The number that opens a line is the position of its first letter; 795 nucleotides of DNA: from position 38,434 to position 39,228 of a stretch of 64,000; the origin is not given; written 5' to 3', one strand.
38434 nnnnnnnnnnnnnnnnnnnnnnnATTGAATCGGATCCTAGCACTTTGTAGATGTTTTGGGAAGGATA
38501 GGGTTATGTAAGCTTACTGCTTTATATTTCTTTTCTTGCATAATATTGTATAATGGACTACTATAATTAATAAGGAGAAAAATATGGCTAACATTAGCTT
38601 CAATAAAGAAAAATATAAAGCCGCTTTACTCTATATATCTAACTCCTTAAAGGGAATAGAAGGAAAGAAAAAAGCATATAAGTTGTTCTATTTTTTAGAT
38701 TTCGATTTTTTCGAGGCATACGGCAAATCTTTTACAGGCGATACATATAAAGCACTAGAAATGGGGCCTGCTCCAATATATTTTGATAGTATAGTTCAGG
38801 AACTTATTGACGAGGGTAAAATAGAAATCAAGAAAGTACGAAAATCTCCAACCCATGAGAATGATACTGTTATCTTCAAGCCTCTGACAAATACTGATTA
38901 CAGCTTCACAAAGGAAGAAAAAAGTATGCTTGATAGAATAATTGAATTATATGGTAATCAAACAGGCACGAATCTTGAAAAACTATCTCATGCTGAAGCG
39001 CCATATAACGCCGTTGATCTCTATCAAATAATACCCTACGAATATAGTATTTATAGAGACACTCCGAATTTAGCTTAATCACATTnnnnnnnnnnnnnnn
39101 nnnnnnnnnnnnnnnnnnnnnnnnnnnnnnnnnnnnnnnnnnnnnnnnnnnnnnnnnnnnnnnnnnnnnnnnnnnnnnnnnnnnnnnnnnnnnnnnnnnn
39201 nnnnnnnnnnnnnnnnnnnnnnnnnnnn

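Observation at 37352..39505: Compact defence-like island: HTH with 20-bp palindrome, SRA-like/HNH endonuclease, Panacea (DUF4065) antitoxin-like gene and an unknown 139-aa partner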

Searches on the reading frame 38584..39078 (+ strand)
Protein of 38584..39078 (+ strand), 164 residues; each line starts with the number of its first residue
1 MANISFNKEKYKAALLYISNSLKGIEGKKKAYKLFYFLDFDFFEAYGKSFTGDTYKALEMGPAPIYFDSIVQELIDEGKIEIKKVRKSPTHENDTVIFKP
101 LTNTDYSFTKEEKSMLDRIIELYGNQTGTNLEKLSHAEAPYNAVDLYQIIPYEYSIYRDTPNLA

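Call 4: search_protein_families(library=pfam, proteins=[window:38584-39078:+], max_evalue=1)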
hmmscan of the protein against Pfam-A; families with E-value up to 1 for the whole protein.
window:38584-39078:+ (164 aa): 2 families
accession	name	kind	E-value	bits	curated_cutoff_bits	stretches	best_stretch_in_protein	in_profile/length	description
PF13274.11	SocA_Panacea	-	4.6e-18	66.6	25.7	1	33-141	3-112/113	Antitoxin SocA-like, Panacea domain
PF22194.2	F-93_WHD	-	0.042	14.3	28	0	59-84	24-49/62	F-93, winged-helix domain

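Call 5: search_protein_families(library=padloc, proteins=[window:38584-39078:+], max_evalue=1)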
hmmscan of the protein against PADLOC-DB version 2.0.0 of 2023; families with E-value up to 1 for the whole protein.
window:38584-39078:+ (164 aa): 0 families

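Call 6: search_protein_families(library=ncbifam, proteins=[window:38584-39078:+], max_evalue=1)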
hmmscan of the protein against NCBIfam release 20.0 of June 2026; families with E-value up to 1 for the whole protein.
window:38584-39078:+ (164 aa): 0 families

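Call 7: search_protein_families(library=phrogs, proteins=[window:38584-39078:+], max_evalue=1)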
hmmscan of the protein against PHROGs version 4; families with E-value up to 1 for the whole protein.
window:38584-39078:+ (164 aa): 3 families
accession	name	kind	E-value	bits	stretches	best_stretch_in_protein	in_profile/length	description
phrog_1281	-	unknown function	9.4e-12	46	1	19-142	18-127/195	-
phrog_10390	-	unknown function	5e-07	30.5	1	30-144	169-273/299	-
phrog_11046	-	transcription regulation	0.08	13.8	1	52-88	27-61/94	transcriptional regulator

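Call 76: list_cluster_members(proteins=[P0001, P0044, window:38584-39078:+])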
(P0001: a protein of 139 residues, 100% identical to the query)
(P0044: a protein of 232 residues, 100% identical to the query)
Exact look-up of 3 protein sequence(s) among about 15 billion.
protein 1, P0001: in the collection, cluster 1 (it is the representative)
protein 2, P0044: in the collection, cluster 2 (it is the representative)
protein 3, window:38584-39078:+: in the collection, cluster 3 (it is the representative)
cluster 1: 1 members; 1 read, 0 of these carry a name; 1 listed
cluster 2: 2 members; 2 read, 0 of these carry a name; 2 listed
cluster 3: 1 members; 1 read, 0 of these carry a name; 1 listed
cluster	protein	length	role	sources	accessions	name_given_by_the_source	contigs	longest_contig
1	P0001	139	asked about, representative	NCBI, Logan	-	-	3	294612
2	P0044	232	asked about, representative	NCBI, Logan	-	-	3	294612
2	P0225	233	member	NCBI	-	-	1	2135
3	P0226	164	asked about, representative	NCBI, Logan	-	-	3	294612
